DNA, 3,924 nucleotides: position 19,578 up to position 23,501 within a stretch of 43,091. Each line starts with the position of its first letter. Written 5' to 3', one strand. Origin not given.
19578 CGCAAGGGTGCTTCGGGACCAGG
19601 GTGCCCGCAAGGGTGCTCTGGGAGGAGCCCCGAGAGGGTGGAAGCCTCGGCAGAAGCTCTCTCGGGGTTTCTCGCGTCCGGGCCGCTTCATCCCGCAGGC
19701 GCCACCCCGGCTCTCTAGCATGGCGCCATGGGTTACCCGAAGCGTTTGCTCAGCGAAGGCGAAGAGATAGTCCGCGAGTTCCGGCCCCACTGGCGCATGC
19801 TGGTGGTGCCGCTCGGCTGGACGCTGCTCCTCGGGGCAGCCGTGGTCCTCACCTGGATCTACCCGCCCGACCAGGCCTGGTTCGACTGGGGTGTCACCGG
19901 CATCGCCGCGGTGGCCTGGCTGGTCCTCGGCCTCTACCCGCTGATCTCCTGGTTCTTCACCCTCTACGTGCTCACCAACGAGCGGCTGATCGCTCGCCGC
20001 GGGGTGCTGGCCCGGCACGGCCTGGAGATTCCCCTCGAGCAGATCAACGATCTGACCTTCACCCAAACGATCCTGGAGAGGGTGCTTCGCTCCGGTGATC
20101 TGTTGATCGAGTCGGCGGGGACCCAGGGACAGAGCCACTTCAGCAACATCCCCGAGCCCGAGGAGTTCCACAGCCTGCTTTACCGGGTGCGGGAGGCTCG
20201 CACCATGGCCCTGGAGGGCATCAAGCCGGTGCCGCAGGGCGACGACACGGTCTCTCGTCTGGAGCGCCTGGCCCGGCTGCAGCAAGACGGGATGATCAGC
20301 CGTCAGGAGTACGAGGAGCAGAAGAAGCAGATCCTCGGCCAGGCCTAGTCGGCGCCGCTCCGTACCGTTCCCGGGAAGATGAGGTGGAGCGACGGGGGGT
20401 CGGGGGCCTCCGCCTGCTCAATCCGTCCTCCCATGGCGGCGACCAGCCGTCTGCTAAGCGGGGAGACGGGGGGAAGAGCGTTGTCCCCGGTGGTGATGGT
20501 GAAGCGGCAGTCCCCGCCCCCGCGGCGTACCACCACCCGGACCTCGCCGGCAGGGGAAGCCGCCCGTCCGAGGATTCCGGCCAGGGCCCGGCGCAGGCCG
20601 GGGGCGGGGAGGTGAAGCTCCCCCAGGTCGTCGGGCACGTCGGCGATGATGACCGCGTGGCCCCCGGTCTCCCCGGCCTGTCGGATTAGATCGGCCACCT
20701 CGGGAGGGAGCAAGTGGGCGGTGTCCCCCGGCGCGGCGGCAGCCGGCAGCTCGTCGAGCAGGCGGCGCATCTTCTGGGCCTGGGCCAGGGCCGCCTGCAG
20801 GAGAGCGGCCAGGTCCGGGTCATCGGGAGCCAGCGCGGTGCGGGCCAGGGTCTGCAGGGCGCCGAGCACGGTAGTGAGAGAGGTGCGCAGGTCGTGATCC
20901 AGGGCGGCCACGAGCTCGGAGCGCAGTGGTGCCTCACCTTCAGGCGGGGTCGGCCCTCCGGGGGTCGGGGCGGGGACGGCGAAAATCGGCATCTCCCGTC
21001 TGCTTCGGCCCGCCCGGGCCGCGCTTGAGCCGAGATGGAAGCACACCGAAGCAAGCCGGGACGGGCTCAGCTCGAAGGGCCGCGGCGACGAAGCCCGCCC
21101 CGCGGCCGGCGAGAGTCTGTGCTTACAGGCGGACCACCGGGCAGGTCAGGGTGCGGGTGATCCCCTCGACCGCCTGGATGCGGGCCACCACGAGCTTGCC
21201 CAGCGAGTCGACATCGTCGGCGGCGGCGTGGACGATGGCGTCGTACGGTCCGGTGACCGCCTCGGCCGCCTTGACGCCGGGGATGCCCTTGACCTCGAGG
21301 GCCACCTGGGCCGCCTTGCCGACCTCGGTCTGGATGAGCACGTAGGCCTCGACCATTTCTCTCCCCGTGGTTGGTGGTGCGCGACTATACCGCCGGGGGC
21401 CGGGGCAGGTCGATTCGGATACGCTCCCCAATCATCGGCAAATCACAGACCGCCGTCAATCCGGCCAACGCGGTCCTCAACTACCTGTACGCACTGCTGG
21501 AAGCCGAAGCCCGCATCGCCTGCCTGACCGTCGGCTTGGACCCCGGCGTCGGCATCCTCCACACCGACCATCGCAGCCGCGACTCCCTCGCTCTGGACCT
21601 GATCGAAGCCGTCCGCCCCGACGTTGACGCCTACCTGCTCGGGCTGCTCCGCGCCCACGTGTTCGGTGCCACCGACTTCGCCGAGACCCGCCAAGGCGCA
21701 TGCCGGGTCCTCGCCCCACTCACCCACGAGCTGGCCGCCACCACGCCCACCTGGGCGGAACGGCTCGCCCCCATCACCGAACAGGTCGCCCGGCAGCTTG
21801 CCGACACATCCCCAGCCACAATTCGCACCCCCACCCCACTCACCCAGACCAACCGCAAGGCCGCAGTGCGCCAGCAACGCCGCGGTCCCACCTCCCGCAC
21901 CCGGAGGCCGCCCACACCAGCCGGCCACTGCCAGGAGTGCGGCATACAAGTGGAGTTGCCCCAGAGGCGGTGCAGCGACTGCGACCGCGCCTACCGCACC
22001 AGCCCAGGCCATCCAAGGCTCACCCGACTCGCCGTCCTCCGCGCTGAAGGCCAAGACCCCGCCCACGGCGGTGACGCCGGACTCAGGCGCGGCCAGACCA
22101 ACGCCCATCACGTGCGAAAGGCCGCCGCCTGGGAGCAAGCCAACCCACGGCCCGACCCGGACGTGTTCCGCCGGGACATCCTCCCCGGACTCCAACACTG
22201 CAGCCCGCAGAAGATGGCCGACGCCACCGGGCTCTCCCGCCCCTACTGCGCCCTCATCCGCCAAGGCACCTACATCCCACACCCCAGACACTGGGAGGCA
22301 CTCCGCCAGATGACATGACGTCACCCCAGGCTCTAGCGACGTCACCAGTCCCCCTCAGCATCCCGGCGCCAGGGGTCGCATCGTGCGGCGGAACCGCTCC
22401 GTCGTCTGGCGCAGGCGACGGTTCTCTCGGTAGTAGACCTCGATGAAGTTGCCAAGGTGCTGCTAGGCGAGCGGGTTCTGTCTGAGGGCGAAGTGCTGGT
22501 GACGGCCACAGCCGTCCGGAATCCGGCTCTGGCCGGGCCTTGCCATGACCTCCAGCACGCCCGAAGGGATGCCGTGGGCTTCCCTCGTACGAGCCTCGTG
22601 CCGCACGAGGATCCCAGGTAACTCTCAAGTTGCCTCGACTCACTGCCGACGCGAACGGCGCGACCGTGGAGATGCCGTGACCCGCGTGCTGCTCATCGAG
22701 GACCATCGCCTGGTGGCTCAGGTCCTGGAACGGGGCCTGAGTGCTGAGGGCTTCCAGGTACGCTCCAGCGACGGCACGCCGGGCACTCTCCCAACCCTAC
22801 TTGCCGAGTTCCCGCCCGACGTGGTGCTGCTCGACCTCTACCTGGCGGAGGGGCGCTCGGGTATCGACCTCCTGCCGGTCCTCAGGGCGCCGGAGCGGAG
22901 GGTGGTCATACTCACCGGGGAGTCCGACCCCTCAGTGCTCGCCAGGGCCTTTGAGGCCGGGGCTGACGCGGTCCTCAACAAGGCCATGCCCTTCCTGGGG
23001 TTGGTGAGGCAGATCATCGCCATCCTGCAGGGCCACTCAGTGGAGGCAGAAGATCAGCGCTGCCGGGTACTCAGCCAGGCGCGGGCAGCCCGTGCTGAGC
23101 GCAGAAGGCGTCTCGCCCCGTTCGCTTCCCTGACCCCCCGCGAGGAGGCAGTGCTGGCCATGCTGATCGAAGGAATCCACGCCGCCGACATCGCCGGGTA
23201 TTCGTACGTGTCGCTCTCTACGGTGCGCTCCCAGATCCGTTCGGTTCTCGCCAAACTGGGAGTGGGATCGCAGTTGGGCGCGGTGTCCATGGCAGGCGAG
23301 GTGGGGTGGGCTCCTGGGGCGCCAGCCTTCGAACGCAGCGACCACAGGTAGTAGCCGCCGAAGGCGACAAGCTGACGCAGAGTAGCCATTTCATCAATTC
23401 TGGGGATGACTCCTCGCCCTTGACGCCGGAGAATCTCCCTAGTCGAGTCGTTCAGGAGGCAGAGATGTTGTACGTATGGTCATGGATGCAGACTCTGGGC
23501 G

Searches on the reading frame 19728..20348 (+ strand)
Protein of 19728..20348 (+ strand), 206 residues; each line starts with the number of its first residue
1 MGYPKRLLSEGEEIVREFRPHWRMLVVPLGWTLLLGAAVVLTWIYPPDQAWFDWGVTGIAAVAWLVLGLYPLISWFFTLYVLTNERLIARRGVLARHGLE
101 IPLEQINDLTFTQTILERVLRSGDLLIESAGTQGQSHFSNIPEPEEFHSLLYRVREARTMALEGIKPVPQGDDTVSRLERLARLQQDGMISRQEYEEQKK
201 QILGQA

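Call 12: search_protein_families(library=pfam, proteins=[window:19728-20348:+])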
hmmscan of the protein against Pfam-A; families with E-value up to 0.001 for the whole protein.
window:19728-20348:+ (206 aa): 2 families
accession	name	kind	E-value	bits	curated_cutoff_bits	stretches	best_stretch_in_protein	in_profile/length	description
PF03703.20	bPH_2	-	2.4e-16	60.2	22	1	75-148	1-75/78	Bacterial PH domain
PF09851.14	SHOCT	-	1.3e-05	25.2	27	1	177-203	2-28/28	Short C-terminal domain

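Call 14: find_homologous_proteins(query=window:19728-20348:+)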
Query window:19728-20348:+ (206 aa): 468 proteins with E <= 0.001 among 1394 candidates; the best 120 are listed.
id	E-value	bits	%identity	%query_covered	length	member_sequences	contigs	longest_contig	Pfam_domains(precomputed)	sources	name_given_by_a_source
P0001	6.1e-124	429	92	100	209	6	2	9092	PF09851.15,PF03703.21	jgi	jgi:uncharacterized membrane protein YdbT with pleckstrin-like domain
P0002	6.8e-121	419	89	100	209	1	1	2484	PF09851.15,PF03703.21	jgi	jgi:uncharacterized membrane protein YdbT with pleckstrin-like domain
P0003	1.5e-120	418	88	100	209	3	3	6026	PF09851.15,PF03703.21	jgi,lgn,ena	-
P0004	2.2e-120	418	90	99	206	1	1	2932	PF09851.15,PF03703.21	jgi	jgi:uncharacterized membrane protein YdbT with pleckstrin-like domain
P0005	2.3e-120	418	88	100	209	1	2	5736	PF09851.15,PF03703.21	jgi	jgi:uncharacterized membrane protein YdbT with pleckstrin-like domain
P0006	4.3e-120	417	88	100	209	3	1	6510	PF09851.15,PF03703.21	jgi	-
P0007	8.7e-120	416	88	100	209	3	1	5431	PF09851.15,PF03703.21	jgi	jgi:membrane protein YdbS with pleckstrin-like domain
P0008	6.5e-119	413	89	99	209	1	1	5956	PF09851.15,PF03703.21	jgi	jgi:uncharacterized membrane protein YdbT with pleckstrin-like domain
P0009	1.6e-118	412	89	99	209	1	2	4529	PF09851.15,PF03703.21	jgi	jgi:uncharacterized membrane protein YdbT with pleckstrin-like domain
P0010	4.3e-116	404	86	100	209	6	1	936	PF09851.15,PF03703.21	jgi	jgi:uncharacterized membrane protein YdbT with pleckstrin-like domain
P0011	6.9e-116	403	87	99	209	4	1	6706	PF09851.15,PF03703.21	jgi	-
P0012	8.5e-116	403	85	100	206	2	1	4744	PF09851.15,PF03703.21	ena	-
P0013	2.6e-115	401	86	100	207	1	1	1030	PF03703.21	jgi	-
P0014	9.9e-115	399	85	100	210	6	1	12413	PF03703.21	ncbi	-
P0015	1.0e-114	399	86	100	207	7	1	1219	PF03703.21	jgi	-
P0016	1.1e-114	399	86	100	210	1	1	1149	PF03703.21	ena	-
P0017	1.4e-114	399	85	100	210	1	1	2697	PF03703.21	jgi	-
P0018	2.4e-114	398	85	100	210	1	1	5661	PF03703.21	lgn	-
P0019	3.5e-114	398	85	100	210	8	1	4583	PF03703.21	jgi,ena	-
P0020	1.4e-112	392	83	100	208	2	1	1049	PF09851.15,PF03703.21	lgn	-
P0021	9.1e-110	383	82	100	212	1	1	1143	PF09851.15,PF03703.21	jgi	-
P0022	9.4e-110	383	81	99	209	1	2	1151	PF03703.21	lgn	-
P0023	3.2e-109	381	81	99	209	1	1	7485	PF03703.21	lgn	-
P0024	9.8e-109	380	82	99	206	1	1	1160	PF03703.21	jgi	-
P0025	1.1e-108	380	81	99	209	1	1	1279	PF09851.15,PF03703.21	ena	-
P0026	2.3e-108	378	80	99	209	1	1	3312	PF09851.15,PF03703.21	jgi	jgi:uncharacterized membrane protein YdbT with pleckstrin-like domain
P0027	3.7e-107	375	80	99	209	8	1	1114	PF09851.15,PF03703.21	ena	-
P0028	1.0e-106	373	79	100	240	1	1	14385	PF09851.15,PF03703.21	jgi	jgi:membrane protein YdbS with pleckstrin-like domain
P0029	1.0e-106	373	79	100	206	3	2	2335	PF09851.15,PF03703.21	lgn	-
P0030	2.3e-106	372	79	100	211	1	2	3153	PF09851.15,PF03703.21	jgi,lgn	jgi:uncharacterized membrane protein YdbT with pleckstrin-like domain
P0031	3.2e-106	372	79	100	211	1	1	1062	PF09851.15,PF03703.21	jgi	jgi:uncharacterized membrane protein YdbT with pleckstrin-like domain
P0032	2.8e-105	368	78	100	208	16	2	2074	PF09851.15,PF03703.21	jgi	jgi:uncharacterized membrane protein YdbT with pleckstrin-like domain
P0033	2.1e-103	362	76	100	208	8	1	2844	PF09851.15,PF03703.21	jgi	jgi:uncharacterized membrane protein YdbT with pleckstrin-like domain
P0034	5.6e-103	361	78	100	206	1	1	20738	PF09851.15,PF03703.21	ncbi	ncbi:MAG: PH domain-containing protein [Actinomycetota bacterium]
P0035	1.3e-102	360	78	99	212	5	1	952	PF09851.15,PF03703.21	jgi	jgi:uncharacterized membrane protein YdbT with pleckstrin-like domain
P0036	6.0e-102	358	77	100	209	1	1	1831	PF09851.15,PF03703.21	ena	-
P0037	7.5e-102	357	77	100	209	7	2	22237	PF09851.15,PF03703.21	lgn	-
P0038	8.2e-102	357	76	100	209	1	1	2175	PF09851.15,PF03703.21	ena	-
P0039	9.3e-102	357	76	100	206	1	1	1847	PF09851.15,PF03703.21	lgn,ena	-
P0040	1.1e-101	357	76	100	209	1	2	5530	PF09851.15,PF03703.21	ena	-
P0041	1.3e-101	356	76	100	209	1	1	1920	PF09851.15,PF03703.21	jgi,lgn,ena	-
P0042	2.9e-101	355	75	100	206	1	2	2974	PF09851.15,PF03703.21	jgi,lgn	jgi:uncharacterized membrane protein YdbT with pleckstrin-like domain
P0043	1.2e-100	353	74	100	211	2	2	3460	PF09851.15,PF03703.21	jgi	jgi:uncharacterized membrane protein YdbT with pleckstrin-like domain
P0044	2.3e-100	352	78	99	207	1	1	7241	PF03703.21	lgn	-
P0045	1.9e-99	349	74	100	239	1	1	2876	PF09851.15,PF03703.21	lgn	-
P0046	2.2e-99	349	75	100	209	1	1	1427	PF03703.21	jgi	jgi:uncharacterized membrane protein YdbT with pleckstrin-like domain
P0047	3.5e-99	349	75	99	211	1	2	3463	PF09851.15,PF03703.21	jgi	jgi:uncharacterized membrane protein YdbT with pleckstrin-like domain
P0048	6.9e-99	348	74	100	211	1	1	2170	PF09851.15,PF03703.21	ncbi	-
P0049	1.0e-98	347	74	100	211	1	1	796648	PF09851.15,PF03703.21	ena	-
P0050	1.5e-95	337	73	99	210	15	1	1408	PF09851.15,PF03703.21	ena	-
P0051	1.7e-95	336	74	100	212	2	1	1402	PF09851.15,PF03703.21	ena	-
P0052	7.3e-95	334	74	99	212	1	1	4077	PF09851.15,PF03703.21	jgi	jgi:uncharacterized membrane protein YdbT with pleckstrin-like domain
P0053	3.3e-94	332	71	100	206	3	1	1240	PF09851.15,PF03703.21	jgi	jgi:uncharacterized membrane protein YdbT with pleckstrin-like domain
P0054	1.6e-90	320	70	99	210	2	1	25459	PF09851.15,PF03703.21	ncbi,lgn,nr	ncbi:MAG: PH domain-containing protein [Acidimicrobiia bacterium]|nr:PH domain-containing protein [A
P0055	2.2e-89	317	68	100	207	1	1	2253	PF09851.15,PF03703.21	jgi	-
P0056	1.9e-87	310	68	99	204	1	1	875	PF09851.15,PF03703.21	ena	-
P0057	3.5e-87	309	69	99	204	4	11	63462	PF09851.15,PF03703.21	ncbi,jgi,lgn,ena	jgi:membrane protein YdbS with pleckstrin-like domain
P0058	4.7e-87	309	67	100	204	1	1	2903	PF09851.15,PF03703.21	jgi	jgi:uncharacterized membrane protein YdbT with pleckstrin-like domain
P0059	6.3e-87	308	68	100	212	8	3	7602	PF09851.15,PF03703.21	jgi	jgi:uncharacterized membrane protein YdbT with pleckstrin-like domain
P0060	1.0e-86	308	69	100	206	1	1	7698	PF09851.15,PF03703.21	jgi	jgi:uncharacterized membrane protein YdbT with pleckstrin-like domain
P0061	1.0e-86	308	67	100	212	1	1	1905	PF03703.21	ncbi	-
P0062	7.1e-86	305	69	97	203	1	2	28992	PF03703.21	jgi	jgi:membrane protein YdbS with pleckstrin-like domain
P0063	1.3e-85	304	67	99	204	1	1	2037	PF09851.15,PF03703.21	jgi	jgi:uncharacterized membrane protein YdbT with pleckstrin-like domain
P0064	2.0e-85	304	65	100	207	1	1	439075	PF09851.15,PF03703.21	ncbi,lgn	-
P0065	5.6e-85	302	65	100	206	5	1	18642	PF09851.15,PF03703.21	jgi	jgi:uncharacterized membrane protein YdbT with pleckstrin-like domain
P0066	2.2e-84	300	65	100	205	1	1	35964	PF09851.15,PF03703.21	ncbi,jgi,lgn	-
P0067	2.3e-84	300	68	99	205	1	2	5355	PF09851.15,PF03703.21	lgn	-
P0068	2.5e-83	297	68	99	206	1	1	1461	PF09851.15,PF03703.21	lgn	-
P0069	2.7e-83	297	66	100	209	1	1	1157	PF09851.15,PF03703.21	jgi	jgi:uncharacterized membrane protein YdbT with pleckstrin-like domain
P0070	2.8e-83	297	66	100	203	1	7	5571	PF09851.15,PF03703.21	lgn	-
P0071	5.0e-83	296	63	100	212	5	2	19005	PF09851.15,PF03703.21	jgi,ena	-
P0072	1.2e-82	295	65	100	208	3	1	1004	PF09851.15,PF03703.21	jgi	-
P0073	1.5e-82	294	64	100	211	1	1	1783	PF09851.15,PF03703.21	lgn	-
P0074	1.6e-82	294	64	100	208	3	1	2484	PF09851.15,PF03703.21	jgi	jgi:uncharacterized membrane protein YdbT with pleckstrin-like domain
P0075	2.6e-82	293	64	99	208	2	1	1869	PF09851.15,PF03703.21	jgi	-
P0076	5.2e-82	292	66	99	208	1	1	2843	PF09851.15,PF03703.21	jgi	jgi:uncharacterized membrane protein YdbT with pleckstrin-like domain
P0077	5.9e-82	292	66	99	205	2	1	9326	PF09851.15,PF03703.21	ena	-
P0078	6.4e-82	292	65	100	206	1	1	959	PF09851.15,PF03703.21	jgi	-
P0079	7.0e-82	292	66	99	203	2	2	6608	PF09851.15,PF03703.21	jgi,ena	-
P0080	1.3e-81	291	64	100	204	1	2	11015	PF09851.15,PF03703.21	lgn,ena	-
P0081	3.4e-81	290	64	100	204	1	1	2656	PF09851.15,PF03703.21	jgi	jgi:uncharacterized membrane protein YdbT with pleckstrin-like domain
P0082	8.3e-81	288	62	99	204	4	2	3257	PF09851.15,PF03703.21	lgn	-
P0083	1.2e-80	288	64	100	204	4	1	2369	PF09851.15,PF03703.21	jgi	-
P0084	1.8e-80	287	63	100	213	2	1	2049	PF09851.15,PF03703.21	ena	-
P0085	3.8e-80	286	64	100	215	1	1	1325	PF09851.15,PF03703.21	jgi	-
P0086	3.8e-80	286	64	99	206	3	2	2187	PF09851.15,PF03703.21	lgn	-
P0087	5.8e-80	286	63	100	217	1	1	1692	PF09851.15,PF03703.21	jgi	jgi:uncharacterized membrane protein YdbT with pleckstrin-like domain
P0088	8.2e-80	285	64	100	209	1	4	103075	PF09851.15,PF03703.21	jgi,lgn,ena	jgi:uncharacterized membrane protein YdbT with pleckstrin-like domain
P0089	2.1e-79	284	62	100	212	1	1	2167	PF09851.15,PF03703.21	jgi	jgi:uncharacterized membrane protein YdbT with pleckstrin-like domain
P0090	2.1e-79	284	65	100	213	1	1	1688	PF09851.15,PF03703.21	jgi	jgi:uncharacterized membrane protein YdbT with pleckstrin-like domain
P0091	5.6e-79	283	63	99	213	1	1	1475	PF09851.15,PF03703.21,PF14470.13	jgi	jgi:uncharacterized membrane protein YdbT with pleckstrin-like domain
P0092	5.9e-79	282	64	99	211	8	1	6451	PF09851.15,PF03703.21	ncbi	-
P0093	7.2e-79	282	63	99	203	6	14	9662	PF09851.15,PF03703.21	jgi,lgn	jgi:uncharacterized membrane protein YdbT with pleckstrin-like domain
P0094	7.5e-79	282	63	99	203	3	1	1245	PF09851.15,PF03703.21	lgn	-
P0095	1.2e-78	281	63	99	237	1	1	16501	PF09851.15,PF03703.21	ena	-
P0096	1.3e-78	281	63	99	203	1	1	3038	PF09851.15,PF03703.21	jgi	jgi:uncharacterized membrane protein YdbT with pleckstrin-like domain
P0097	1.5e-78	281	63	99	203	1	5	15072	PF09851.15,PF03703.21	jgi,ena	jgi:uncharacterized membrane protein YdbT with pleckstrin-like domain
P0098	2.0e-78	281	64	99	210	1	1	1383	PF09851.15,PF03703.21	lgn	-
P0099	2.8e-78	280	63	99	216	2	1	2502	PF09851.15,PF03703.21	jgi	-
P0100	2.9e-78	280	63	99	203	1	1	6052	PF09851.15,PF03703.21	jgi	jgi:uncharacterized membrane protein YdbT with pleckstrin-like domain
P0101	4.1e-78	280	63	99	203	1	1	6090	PF09851.15,PF03703.21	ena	-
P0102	5.6e-78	279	63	99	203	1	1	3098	PF09851.15,PF03703.21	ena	-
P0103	5.9e-78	279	63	99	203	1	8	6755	PF09851.15,PF03703.21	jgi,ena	jgi:uncharacterized membrane protein YdbT with pleckstrin-like domain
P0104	6.6e-78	279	61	99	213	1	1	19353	PF09851.15,PF03703.21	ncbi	-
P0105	8.0e-78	279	62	99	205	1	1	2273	PF09851.15,PF03703.21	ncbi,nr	ncbi:MAG: PH domain-containing protein [Acidimicrobiia bacterium]|nr:PH domain-containing protein [A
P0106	1.1e-77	278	62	99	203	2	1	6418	PF09851.15,PF03703.21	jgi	jgi:uncharacterized membrane protein YdbT with pleckstrin-like domain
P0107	1.2e-77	278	60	99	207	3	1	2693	PF09851.15,PF03703.21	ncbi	ncbi:MAG: PH domain-containing protein [Actinomycetota bacterium]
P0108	1.7e-77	278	63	100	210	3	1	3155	PF09851.15,PF03703.21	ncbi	-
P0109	2.0e-77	277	62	99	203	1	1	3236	PF09851.15,PF03703.21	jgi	jgi:uncharacterized membrane protein YdbT with pleckstrin-like domain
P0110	3.9e-77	277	62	100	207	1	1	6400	PF09851.15,PF03703.21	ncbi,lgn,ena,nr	ncbi:MAG TPA: PH domain-containing protein [Thermoanaerobaculia bacterium]|nr:PH domain-containing p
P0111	5.2e-77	276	63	99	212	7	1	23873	PF09851.15,PF03703.21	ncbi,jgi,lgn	jgi:uncharacterized membrane protein YdbT with pleckstrin-like domain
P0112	6.8e-77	276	61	100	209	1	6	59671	PF09851.15,PF03703.21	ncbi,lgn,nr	ncbi:MAG: PH domain-containing protein [Actinobacteria bacterium]|nr:PH domain-containing protein [A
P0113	2.0e-76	274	60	99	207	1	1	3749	PF03703.21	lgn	-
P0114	2.0e-76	274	62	100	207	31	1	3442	PF03703.21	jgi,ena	-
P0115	2.1e-76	274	61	99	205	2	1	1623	PF09851.15,PF03703.21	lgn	-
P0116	2.4e-76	274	62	98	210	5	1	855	PF03703.21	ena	-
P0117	2.5e-76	274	59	99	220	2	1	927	PF09851.15,PF03703.21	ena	-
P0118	2.6e-76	274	62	100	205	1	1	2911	PF09851.15,PF03703.21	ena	-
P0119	4.4e-76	273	60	100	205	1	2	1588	PF09851.15,PF03703.21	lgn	-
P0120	4.6e-76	273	63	100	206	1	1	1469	PF09851.15,PF03703.21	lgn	-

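Call 17: find_related_loci(query=A1, collection=genome_contigs, flank=4000)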
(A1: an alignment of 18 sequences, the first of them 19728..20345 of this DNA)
Query A1 (206 aa) in genome_contigs; peptide patterns used: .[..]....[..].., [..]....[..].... (x = any residue, [..] = any of these).
600 stretches matched a pattern (row limit reached: there are more); 535 encode a relative of the query (tblastn E <= 1e-3); the best 80 are kept; 80 distinct loci.
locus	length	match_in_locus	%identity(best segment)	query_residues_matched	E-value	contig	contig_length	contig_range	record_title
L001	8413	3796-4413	88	1-206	8e-124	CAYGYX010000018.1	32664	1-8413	MAG TPA_asm: uncultured Acidimicrobiia bacterium isolate ERP119294_co1_434 genome assembly, contig: NODE_1488_length_326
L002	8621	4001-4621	85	1-206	6e-119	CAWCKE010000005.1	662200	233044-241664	MAG: uncultured Acidimicrobiia bacterium isolate MFD00709.bin.2.137 genome assembly, contig: contig_40654, whole genome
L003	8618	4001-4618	78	1-206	2e-107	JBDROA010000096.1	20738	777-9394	MAG: Actinomycetota bacterium isolate MEGAHIT-group-1.925 k141_2118343, whole genome shotgun sequence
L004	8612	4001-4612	72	1-204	2e-97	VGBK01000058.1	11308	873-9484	MAG: Actinomycetota bacterium isolate M_DeepCast_400m_m2_130 M_DeepCast_400m_m2_130_Ga0194112_10010955, whole genome sho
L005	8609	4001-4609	70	1-204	4e-96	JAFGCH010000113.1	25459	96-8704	MAG: Acidimicrobiia bacterium isolate Zod_Metabat.1092 k87_5503951, whole genome shotgun sequence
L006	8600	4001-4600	68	1-203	1e-92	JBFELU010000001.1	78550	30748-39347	MAG: Acidimicrobiia bacterium isolate Mix_mud02.2020.12.59 k141_1261176_length_78550_cov_12.9935, whole genome shotgun s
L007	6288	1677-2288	65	1-205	7e-89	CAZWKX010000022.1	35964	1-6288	MAG TPA_asm: uncultured Acidimicrobiia bacterium isolate SRP214966_co4_433 genome assembly, contig: NODE_765_length_3596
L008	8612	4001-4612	65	1-205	1e-87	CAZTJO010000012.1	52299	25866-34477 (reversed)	MAG TPA_asm: uncultured Acidimicrobiia bacterium isolate binchicken_co116_346 genome assembly, contig: NODE_454_length_5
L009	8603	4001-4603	70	1-203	2e-87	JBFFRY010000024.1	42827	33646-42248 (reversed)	MAG: Acidimicrobiia bacterium isolate Mix_mud21.2022.07.23 k141_45164_length_42827_cov_14.5060, whole genome shotgun seq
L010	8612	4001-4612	60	1-205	1e-82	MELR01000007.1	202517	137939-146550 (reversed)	MAG: Actinobacteria bacterium RBG_16_68_21 RBG_16_scaffold_179, whole genome shotgun sequence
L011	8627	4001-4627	61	1-205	2e-82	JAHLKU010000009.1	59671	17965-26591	MAG: Actinomycetota bacterium isolate MAG32 NODE_1355_length_59671_cov_2376.109820, whole genome shotgun sequence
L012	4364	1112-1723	62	1-205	1e-81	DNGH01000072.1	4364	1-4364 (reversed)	MAG TPA_asm: Actinomycetota bacterium isolate UBA11373 contig_4676, whole genome shotgun sequence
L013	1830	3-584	65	8-204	2e-85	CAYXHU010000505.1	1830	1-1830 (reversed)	MAG TPA_asm: uncultured Acidimicrobiia bacterium isolate binchicken_co334_108 genome assembly, contig: NODE_160282_lengt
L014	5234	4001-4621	64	1-203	9e-82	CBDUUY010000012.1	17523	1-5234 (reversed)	MAG TPA_asm: uncultured bacterium isolate SRR22302361_binner23_Refined_96 genome assembly, contig: ERZ25748748.1406, who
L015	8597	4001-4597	61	1-204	2e-80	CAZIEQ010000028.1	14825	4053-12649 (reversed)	MAG TPA_asm: uncultured Acidimicrobiia bacterium isolate binchicken_co275_88 genome assembly, contig: NODE_5753_length_1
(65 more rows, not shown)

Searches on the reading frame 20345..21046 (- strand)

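Call 12: search_protein_families(library=pfam, proteins=[window:20345-21046:-])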
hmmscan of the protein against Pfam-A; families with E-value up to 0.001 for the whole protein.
window:20345-21046:- (233 aa): 1 family
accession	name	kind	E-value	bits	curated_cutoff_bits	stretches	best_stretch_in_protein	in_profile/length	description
PF00512.31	HisKA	-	3.8e-10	40.1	26.9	1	42-100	2-57/66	His Kinase A (phospho-acceptor) domain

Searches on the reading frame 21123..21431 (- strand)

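Call 12: search_protein_families(library=pfam, proteins=[window:21123-21431:-])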
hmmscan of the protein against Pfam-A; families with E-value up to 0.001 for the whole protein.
window:21123-21431:- (102 aa): 1 family
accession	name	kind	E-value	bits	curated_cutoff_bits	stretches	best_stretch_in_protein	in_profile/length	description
PF01037.27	AsnC_trans_reg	-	2.7e-13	50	25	1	31-100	1-71/73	Lrp/AsnC ligand binding domain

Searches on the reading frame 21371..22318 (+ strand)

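Call 12: search_protein_families(library=pfam, proteins=[window:21371-22318:+])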
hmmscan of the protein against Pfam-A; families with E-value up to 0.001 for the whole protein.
window:21371-22318:+ (315 aa): 1 family
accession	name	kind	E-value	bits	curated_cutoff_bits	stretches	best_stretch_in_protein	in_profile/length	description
PF01867.21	Cas_Cas1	-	1.2e-21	77.6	22.3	1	28-112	184-268/283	CRISPR associated protein Cas1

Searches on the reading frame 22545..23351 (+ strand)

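Call 76: search_protein_families(library=pfam, proteins=[window:22545-23351:+])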
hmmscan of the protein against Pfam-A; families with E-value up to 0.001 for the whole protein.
window:22545-23351:+ (268 aa): 2 families
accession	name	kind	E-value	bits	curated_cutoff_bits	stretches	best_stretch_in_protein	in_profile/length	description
PF00072.30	Response_reg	-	3.9e-14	53.2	30.2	1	48-149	1-102/111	Response regulator receiver domain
PF00196.25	GerE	-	1.6e-09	37.7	23.5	1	195-250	2-57/57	Bacterial regulatory proteins, luxR family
